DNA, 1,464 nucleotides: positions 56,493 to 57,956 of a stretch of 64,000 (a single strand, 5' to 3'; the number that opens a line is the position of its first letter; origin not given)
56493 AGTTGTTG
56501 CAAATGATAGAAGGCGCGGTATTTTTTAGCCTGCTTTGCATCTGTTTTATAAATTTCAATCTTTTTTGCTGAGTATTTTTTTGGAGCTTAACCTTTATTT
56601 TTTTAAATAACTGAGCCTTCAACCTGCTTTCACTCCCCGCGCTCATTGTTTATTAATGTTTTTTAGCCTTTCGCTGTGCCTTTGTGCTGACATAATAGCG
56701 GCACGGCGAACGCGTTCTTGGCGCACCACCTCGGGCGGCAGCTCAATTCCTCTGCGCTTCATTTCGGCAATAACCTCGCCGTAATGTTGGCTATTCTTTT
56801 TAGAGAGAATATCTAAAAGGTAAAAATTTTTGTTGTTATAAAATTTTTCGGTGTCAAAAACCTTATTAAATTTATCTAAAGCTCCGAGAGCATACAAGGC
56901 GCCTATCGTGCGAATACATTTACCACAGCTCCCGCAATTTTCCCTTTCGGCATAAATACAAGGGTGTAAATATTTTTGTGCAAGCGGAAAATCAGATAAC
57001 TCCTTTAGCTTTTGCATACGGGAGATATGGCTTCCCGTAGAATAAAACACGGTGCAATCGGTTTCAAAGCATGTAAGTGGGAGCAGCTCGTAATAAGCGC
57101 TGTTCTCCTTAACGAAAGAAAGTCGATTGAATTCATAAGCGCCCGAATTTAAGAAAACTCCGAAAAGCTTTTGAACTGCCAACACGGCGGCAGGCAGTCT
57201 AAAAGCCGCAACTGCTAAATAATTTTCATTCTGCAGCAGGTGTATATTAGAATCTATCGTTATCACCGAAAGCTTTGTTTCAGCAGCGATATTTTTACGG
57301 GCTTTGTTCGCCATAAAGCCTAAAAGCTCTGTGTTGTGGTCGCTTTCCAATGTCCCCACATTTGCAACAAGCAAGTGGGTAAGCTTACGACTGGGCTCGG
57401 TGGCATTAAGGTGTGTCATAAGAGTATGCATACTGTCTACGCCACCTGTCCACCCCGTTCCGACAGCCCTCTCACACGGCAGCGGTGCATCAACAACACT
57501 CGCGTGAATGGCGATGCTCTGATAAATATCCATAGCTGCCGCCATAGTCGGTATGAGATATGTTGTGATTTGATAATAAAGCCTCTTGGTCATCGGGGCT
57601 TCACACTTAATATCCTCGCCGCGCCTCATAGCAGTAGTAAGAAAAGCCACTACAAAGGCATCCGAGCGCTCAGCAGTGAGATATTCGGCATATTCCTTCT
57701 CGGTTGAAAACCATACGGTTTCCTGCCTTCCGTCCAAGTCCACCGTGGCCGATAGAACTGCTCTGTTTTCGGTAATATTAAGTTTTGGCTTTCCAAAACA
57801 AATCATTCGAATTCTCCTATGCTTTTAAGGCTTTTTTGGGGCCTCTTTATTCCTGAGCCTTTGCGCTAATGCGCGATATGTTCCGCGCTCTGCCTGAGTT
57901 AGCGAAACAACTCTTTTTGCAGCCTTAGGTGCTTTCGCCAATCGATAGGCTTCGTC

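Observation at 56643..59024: Tandem paralogous ~390-400-aa proteins with a QueC-like PP-loop core, in the position where a lasso cyclase or EPS amidotransferase would be expected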

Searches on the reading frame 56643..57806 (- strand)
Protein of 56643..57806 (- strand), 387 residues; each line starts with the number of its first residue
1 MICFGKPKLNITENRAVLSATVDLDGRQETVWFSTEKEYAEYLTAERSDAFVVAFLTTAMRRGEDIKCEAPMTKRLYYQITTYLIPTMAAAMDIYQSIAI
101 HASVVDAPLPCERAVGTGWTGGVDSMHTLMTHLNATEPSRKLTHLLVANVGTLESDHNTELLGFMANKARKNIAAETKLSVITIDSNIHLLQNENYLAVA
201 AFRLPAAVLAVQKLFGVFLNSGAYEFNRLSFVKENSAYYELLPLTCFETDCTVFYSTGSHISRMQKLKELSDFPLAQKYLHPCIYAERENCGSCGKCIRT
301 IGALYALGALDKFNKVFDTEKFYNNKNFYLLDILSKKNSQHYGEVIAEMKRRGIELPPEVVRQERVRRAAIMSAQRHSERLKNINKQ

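Call 4: search_protein_families(library=pfam, proteins=[window:56643-57806:-], max_evalue=10)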
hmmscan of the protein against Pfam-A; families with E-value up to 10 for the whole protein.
window:56643-57806:- (387 aa): 0 families
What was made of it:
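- On Pfam DUF6395: A and B give no hit (call 4).
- Closest known: Pfam DUF6395. Different: A and B themselves do not match it (call 4).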

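Call 5: search_protein_families(library=ncbifam, proteins=[window:56643-57806:-], max_evalue=10)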
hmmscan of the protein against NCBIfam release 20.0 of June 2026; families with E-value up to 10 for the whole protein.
window:56643-57806:- (387 aa): 0 families

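Call 7: search_solved_structures(query=window:56643-57806:-, max_evalue=10)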
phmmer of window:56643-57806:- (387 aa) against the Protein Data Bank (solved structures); distinct sequences matched with E-value up to 10: 2.
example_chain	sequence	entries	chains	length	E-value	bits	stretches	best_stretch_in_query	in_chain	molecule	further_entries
9wz3_A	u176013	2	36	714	0.77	12.1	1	20-60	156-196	Stellatatriene synthase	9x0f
7suk_SO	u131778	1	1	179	1.7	10.9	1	147-208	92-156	Pre-rRNA-processing protein PNO1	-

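Call 11: find_homologous_proteins(query=window:56643-57806:-, max_evalue=0.001)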
Query window:56643-57806:- (387 aa): 349 proteins with E <= 0.001 among 8000 candidates; the best 120 are listed.
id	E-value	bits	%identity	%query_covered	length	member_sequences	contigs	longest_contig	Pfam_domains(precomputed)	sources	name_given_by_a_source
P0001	2.6e-258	874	100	100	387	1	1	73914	-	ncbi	-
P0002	4.6e-179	613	71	97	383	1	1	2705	-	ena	-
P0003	5.4e-176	603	72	94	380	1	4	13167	-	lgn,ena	-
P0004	5.4e-175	600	70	97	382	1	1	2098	-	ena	-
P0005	3.5e-174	597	68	97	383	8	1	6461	-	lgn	-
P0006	8.5e-174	596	69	97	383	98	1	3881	-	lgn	-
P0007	3.0e-173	594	68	97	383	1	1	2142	-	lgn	-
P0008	3.0e-173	594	71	97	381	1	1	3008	-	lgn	-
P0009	4.7e-173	593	69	98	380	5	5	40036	-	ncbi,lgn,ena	-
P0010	1.3e-172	592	69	97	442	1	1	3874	-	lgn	-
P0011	2.1e-172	591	70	97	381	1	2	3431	-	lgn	-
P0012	5.6e-172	590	69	96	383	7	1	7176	-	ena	-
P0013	1.4e-171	589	69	97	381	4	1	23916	-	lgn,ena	-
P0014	2.6e-171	588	68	97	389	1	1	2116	-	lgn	-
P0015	5.2e-171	587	70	96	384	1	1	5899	-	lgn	-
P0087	9.4e-149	514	61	98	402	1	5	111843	-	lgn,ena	-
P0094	1.1e-146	507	60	98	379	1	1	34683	-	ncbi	-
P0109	5.8e-138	478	48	92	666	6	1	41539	-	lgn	-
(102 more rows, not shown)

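Call 16: search_solved_structures(query=A1, max_evalue=10, show_alignments=3)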
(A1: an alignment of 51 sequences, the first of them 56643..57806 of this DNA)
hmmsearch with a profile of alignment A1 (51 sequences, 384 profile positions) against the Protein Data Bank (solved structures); distinct sequences matched with E-value up to 10: 0.
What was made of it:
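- Tried and rejected: The first family profile (A1) also found nothing in PDB (call 16).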

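Call 22: find_encoding_contigs(protein=P0087, flank=10000, max_places=3)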
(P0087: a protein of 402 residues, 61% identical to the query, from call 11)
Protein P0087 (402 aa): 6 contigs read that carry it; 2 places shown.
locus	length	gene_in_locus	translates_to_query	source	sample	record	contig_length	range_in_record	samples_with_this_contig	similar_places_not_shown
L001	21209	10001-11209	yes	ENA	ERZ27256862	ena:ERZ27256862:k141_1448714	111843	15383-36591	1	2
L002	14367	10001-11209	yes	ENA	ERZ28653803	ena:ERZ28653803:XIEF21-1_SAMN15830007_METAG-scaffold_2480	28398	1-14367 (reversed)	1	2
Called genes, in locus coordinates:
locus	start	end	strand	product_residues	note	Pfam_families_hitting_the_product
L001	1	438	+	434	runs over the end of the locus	PF09587:PGA_cap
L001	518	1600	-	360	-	PF00037:Fer4 (faint), PF12797:Fer4_2 (faint), PF12837:Fer4_6 (faint), PF12838:Fer4_7, PF13183:Fer4_8 (faint), PF13187:Fer4_9, PF14697:Fer4_21 (faint)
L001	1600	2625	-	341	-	PF04230:PS_pyruv_trans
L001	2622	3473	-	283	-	PF00535:Glycos_transf_2, PF10111:Glyco_tranf_2_2 (weak), PF13641:Glyco_tranf_2_3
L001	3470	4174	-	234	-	PF00535:Glycos_transf_2, PF10111:Glyco_tranf_2_2 (weak), PF13641:Glyco_tranf_2_3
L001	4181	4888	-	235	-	PF00535:Glycos_transf_2, PF10111:Glyco_tranf_2_2, PF13641:Glyco_tranf_2_3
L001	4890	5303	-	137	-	-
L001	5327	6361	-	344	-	PF27840:ScmC (weak), PF07475:Hpr_kinase_C (weak)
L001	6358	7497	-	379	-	PF14907:NTP_transf_5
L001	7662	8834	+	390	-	PF14907:NTP_transf_5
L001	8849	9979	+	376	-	-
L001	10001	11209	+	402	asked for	-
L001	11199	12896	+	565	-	PF00664:ABC_membrane, PF02463:SMC_N (faint), PF00005:ABC_tran, PF13401:AAA_22 (faint)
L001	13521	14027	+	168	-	-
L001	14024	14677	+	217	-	-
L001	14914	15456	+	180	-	PF04014:MazE_antitoxin, PF15714:SpoVT_C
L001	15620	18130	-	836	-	PF01261:AP_endonuc_2, PF00501:AMP-binding, PF13193:AMP-binding_C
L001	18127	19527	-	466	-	PF00682:HMGL-like, PF08502:LeuA_dimer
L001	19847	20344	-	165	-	-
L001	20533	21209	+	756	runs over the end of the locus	PF12844:HTH_19 (weak), PF13560:HTH_31 (weak), PF07883:Cupin_2, PF00501:AMP-binding, PF13193:AMP-binding_C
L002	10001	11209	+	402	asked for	-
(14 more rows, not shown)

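Call 23: predict_structure(alignment_id=A1)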
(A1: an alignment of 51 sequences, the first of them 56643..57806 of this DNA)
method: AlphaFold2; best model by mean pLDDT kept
length: 387 residues; sequences in the alignment: 51
mean_pLDDT: 95.6   pTM: 0.91
mean pLDDT of the five models: 95.6, 95.3, 95.0, 92.8, 92.4
residues with pLDDT >= 90: 360; 70-90: 26; 50-70: 1; < 50: 0
segments of 3 or more residues with pLDDT < 50: none
pLDDT, mean of each block of 10 residues (from residue 1): 98 96 96 98 98 98 98 98 98 98 97 97 97 96 97 85 95 97 96 93 98 98 92 94 97 95 97 97 81 94 98 97 97 95 96 97 95 93 88
secondary structure, 60 per line:
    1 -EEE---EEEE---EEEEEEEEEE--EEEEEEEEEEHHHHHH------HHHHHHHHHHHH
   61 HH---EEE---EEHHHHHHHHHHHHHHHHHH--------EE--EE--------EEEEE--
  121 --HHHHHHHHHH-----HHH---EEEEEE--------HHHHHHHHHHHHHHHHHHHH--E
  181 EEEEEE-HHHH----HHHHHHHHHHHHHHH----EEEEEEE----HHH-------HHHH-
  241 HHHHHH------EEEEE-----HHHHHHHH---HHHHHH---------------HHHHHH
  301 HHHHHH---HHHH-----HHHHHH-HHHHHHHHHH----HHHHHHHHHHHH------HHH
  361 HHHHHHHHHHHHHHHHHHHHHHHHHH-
elements in order: E2-4 E8-11 E15-24 E27-36 H37-42 H49-62 E66-68 H74-91 E114-118 H123-132 E144-149 H158-177 E180-186 H188-191 H196-210 E215-221 H236-239 H241-246 E253-257 H263-270 H274-279 H295-306 H310-313 H319-324 H326-335 H340-351 H358-386
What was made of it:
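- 56643..57806 (-): Gene A (387 aa). A-type PP-loop protein and the presumed catalytic subunit. AlphaFold model pLDDT 95.6 (call 23).
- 57432..57455 (-): PP-loop of A: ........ (residues 118-125). Lies at the beta1-alpha1 junction of the model (call 23).
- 57483..57806 (-): N-terminal domain of A (about 108 aa), containing the RSDAF and YLIP motifs. Its fold is not assigned. Model secondary structure (call 23).
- On PP-loop ATP pyrophosphatase / adenine-nucleotide alpha-hydrolase superfamily: The motif follows strand 114-118 and precedes helix 123-132 in the model (call 23). The model has alternating strands and helices over residues 114-257 (call 23).
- Checked: The N-terminal domain of about 105 aa and the helical C-terminal tail are seen in the structure model (call 23).
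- Model pLDDT 95.6, with the PP-loop at the beta1-alpha1 junction of a five-strand alpha/beta domain (call 23).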

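Call 25: search_protein_representatives(alignment_id=A1)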
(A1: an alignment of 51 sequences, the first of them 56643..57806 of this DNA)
Query: 51 sequences, 384 profile positions. Proteins with E-value up to 0.001 (for the whole library): 7108; up to 1e-10: 4396; up to 1e-30: 1370. The best 150 are listed.
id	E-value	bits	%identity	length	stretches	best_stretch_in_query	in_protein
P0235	1.3e-216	735.2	-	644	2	2-382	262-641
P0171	6.0e-210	713.3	-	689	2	1-374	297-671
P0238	6.2e-209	709.9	-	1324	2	2-376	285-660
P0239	1.4e-198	675.8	-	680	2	2-378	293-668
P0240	3.7e-191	651.4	-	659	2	2-363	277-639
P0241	4.6e-175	598.4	-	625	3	2-379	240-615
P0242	1.8e-173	593.2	-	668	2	4-337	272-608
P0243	7.4e-171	584.6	-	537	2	2-357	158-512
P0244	5.1e-162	555.5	-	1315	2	1-341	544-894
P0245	6.6e-156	535.4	-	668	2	2-360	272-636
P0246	1.1e-152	524.8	-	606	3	2-370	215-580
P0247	1.3e-141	488.3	-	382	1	2-380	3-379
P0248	2.5e-141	487.4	-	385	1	1-381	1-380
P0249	1.2e-140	485.2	-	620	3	2-337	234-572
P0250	1.8e-137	474.7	-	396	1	2-381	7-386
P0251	3.8e-133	460.4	-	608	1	2-380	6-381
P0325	1.1e-86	307.5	-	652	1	2-337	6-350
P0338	6.6e-85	301.7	-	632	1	1-339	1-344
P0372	1.8e-81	290.3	-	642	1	1-352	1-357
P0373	2.7e-81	289.8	-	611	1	1-340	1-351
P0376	5.8e-81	288.7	-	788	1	1-351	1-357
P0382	1.4e-79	284.1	-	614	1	1-341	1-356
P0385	2.0e-79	283.6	-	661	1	1-332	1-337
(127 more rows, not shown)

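Call 26: fold_search(model_id=the predicted structure, library=pdb)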
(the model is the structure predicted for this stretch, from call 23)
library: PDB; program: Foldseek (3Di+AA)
matches with E <= 10: 594; with E <= 0.001: 0
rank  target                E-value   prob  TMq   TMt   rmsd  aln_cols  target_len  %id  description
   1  5kha_B                3.8e-03  0.72  0.25  0.20  24.7       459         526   11  Structure of glutamine-dependent NAD+ synthetase from Acinetobacter baumannii in complex with adenosine diphosphate (A (released 2016-07-27)
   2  5kha_A                6.0e-03  0.63  0.25  0.19  24.8       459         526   11  Structure of glutamine-dependent NAD+ synthetase from Acinetobacter baumannii in complex with adenosine diphosphate (A (released 2016-07-27)
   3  6scy_A                2.4e-02  0.92  0.31  0.38   9.2       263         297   13  U34-tRNA thiolase NcsA from Methanococcus maripaludis with its [4Fe-4S] cluster (released 2020-08-26)
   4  8j1g_B                3.8e-02  0.18  0.13  0.15  16.8       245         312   10  Structure of amino acid dehydrogenase in complex with NADPH (released 2023-08-16)
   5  3hdj_A                5.0e-02  0.09  0.09  0.11  16.9       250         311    9  The crystal structure of probable ornithine cyclodeaminase from Bordetella pertussis Tohama I (released 2009-05-19)
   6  4f4h_B                5.3e-02  0.35  0.25  0.19  24.3       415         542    9  Crystal structure of a Glutamine dependent NAD+ synthetase from Burkholderia thailandensis (released 2012-08-08)
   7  2e4l                  7.4e-02  0.72  0.17  0.35   8.3       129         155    8  Thermodynamic and Structural Analysis of Thermolabile RNase HI from Shewanella oneidensis MR-1 (released 2007-05-01)
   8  3aly_A                7.8e-02  0.47  0.14  0.29   8.8       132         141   15  Crystal Structure of RNase HI from Sulfolobus tokodaii with C-terminal deletion (released 2011-06-22)
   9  2ehg                  7.8e-02  0.41  0.13  0.27   8.4       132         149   14  Crystal structure of hyperthermophilic archaeal RNase HI (released 2007-09-11)
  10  1u7h_A                8.7e-02  0.16  0.14  0.16  17.6       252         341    9  Structure and a Proposed Mechanism for Ornithine Cyclodeaminase from Pseudomonas putida (released 2004-11-09)
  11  1wy5_A                9.2e-02  0.41  0.26  0.31  16.5       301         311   13  Crystal structure of isoluecyl-tRNA lysidine synthetase (released 2005-05-03)
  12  6qik_P                1.1e-01  0.10  0.11  0.14  18.3       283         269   10  Cryo-EM structures of Lsg1-TAP pre-60S ribosomal particles (released 2019-06-26)
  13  5it7_DD               1.2e-01  0.07  0.13  0.15  23.4       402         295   12  Structure of the Kluyveromyces lactis 80S ribosome in complex with the cricket paralysis virus IRES and eEF2 (released 2016-05-18)
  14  2z1j                  1.2e-01  0.66  0.16  0.33   9.0       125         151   10  Crystal structure of E.coli RNase HI surface charged mutant(Q4R/T40E/Q72H/Q76K/Q80E/T92K/Q105K/Q113R/Q115K/N143K/T145K) (released 2007-11-13)
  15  1wsj_C                1.3e-01  0.69  0.16  0.34   7.6       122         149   11  Crystal structure of E.coli RNase HI active site mutant (K87A/H124A) (released 2004-11-23)
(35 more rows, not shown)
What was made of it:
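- In PDB: NAD synthetase, NcsA and TilS (call 26). NcsA, which carries a [4Fe-4S] cluster, is among the top PDB fold hits (call 26).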

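Call 27: search_protein_families(library=pfam, proteins=[P0238, P0244, P0376, P0325, P0338, P0372, P0373, P0382, P0385, P0251], max_evalue=0.001)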
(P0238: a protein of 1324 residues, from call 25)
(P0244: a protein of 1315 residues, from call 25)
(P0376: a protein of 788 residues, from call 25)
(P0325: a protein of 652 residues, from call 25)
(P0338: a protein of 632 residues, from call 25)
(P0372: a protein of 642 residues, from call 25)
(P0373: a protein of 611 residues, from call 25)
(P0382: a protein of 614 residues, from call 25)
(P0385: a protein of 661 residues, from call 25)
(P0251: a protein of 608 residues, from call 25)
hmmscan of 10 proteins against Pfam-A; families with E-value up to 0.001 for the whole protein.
P0238 (1324 aa): 4 families
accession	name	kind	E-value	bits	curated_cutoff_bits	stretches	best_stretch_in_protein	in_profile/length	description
PF00535.33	Glycos_transf_2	-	2.9e-73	245.8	23.3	2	640-797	1-153/168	Glycosyl transferase family 2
PF13641.12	Glyco_tranf_2_3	-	1.2e-29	104.4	27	2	639-840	3-206/230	Glycosyltransferase like family 2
PF10111.15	Glyco_tranf_2_2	-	2.8e-25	89.8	27.3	2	989-1087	1-103/276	Glycosyltransferase like family 2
PF13704.12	Glyco_tranf_2_4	-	1.8e-05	25.6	27.5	0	668-730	20-85/98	Glycosyl transferase family 2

P0244 (1315 aa): 3 families
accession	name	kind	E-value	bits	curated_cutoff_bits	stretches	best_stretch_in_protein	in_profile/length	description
PF02557.22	VanY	-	7.8e-18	65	25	1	395-458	64-131/132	D-alanyl-D-alanine carboxypeptidase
PF13306.12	LRR_5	-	1.4e-10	41.6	27.7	1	220-275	3-57/127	BspA type Leucine rich repeat region (6 copies)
PF02875.26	Mur_ligase_C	-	4.9e-08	34.3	28.4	1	18-138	9-127/127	Mur ligase, glutamate ligase domain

P0376 (788 aa): 1 family
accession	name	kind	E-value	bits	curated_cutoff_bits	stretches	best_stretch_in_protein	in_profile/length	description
PF09587.15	PGA_cap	-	8.3e-58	196.3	27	1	463-714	2-252/255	Bacterial capsule synthesis protein PGA_cap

P0325 (652 aa): 1 family
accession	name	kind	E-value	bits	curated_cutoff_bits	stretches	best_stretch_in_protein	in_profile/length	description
PF00768.25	Peptidase_S11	-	2.5e-21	76.7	27.6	1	396-623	9-237/239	D-alanyl-D-alanine carboxypeptidase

P0338 (632 aa): 2 families
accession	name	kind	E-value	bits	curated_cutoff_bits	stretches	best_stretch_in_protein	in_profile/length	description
PF00768.25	Peptidase_S11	-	1.1e-34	120.4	27.6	1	375-564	3-201/239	D-alanyl-D-alanine carboxypeptidase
PF02113.21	Peptidase_S13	-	0.00045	19.5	22.8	0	372-423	4-57/444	D-Ala-D-Ala carboxypeptidase 3 (S13) family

P0372 (642 aa): 1 family
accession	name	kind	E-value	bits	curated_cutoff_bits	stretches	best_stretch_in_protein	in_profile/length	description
PF00768.25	Peptidase_S11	-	3.2e-05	23.9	27.6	1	385-560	11-202/239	D-alanyl-D-alanine carboxypeptidase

P0373 (611 aa): 0 families

P0382 (614 aa): 1 family
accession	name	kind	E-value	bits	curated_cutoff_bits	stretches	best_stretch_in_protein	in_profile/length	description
PF00768.25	Peptidase_S11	-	2.1e-32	113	27.6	1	388-594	5-238/239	D-alanyl-D-alanine carboxypeptidase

P0385 (661 aa): 1 family
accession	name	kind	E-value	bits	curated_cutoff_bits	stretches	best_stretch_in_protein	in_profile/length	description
PF00768.25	Peptidase_S11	-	5e-26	92.1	27.6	1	415-592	5-202/239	D-alanyl-D-alanine carboxypeptidase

P0251 (608 aa): 4 families
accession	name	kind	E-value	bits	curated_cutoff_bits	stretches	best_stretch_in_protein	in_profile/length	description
PF00535.33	Glycos_transf_2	-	1.6e-35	122.9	23.3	1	391-542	1-167/168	Glycosyl transferase family 2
PF13641.12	Glyco_tranf_2_3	-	1.4e-13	51.8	27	1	390-491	3-114/230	Glycosyltransferase like family 2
PF10111.15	Glyco_tranf_2_2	-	8.9e-13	48.8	27.3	1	391-484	1-102/276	Glycosyltransferase like family 2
PF13704.12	Glyco_tranf_2_4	-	7.4e-05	23.6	27.5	0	416-477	17-85/98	Glycosyl transferase family 2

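Call 32: search_solved_structures(query=A2, max_evalue=10, show_alignments=3)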
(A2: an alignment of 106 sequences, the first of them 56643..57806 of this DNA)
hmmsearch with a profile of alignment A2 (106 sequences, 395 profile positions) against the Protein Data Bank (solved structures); distinct sequences matched with E-value up to 10: 5.
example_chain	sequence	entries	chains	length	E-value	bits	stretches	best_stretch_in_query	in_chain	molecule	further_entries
2der_A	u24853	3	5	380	0.035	16.3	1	110-187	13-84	tRNA-specific 2-thiouridylase mnmA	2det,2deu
2hma_A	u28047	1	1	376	1.4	11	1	112-181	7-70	Probable tRNA (5-methylaminomethyl-2-thiouridylate)-methyltransferase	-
9hln_A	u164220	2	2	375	1.5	10.9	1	113-181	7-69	tRNA-specific 2-thiouridylase MnmA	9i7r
9hlv_A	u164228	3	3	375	1.6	10.9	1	113-181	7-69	tRNA-specific 2-thiouridylase MnmA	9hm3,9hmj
4r9p_A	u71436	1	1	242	1.7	10.7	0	318-377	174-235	RE28239p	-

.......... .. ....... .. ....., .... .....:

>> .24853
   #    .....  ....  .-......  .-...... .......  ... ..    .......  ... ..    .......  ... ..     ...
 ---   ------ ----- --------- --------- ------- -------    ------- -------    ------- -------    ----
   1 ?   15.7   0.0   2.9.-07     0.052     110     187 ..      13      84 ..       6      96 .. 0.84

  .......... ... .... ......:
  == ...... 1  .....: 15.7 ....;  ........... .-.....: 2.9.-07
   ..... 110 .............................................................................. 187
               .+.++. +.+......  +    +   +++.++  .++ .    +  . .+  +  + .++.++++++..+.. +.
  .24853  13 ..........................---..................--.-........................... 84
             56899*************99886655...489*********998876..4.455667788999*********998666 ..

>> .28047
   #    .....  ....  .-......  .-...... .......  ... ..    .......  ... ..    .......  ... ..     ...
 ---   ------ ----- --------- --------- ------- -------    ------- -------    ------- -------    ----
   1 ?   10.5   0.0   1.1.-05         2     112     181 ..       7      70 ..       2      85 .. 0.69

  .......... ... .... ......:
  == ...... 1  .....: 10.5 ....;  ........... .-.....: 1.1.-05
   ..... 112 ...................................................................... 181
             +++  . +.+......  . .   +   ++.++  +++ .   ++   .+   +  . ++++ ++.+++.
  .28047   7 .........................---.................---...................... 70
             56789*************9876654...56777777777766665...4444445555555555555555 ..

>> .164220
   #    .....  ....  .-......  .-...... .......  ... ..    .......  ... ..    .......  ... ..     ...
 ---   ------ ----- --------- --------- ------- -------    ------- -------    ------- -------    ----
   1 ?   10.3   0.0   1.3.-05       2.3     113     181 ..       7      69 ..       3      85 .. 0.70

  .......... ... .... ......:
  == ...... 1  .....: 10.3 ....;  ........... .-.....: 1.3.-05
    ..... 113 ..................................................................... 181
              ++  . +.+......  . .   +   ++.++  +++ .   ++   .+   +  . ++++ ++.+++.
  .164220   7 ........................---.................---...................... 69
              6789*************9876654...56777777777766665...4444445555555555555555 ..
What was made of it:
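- The family profile hits MnmA in PDB over the PP-loop region, E 0.035 (call 32).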
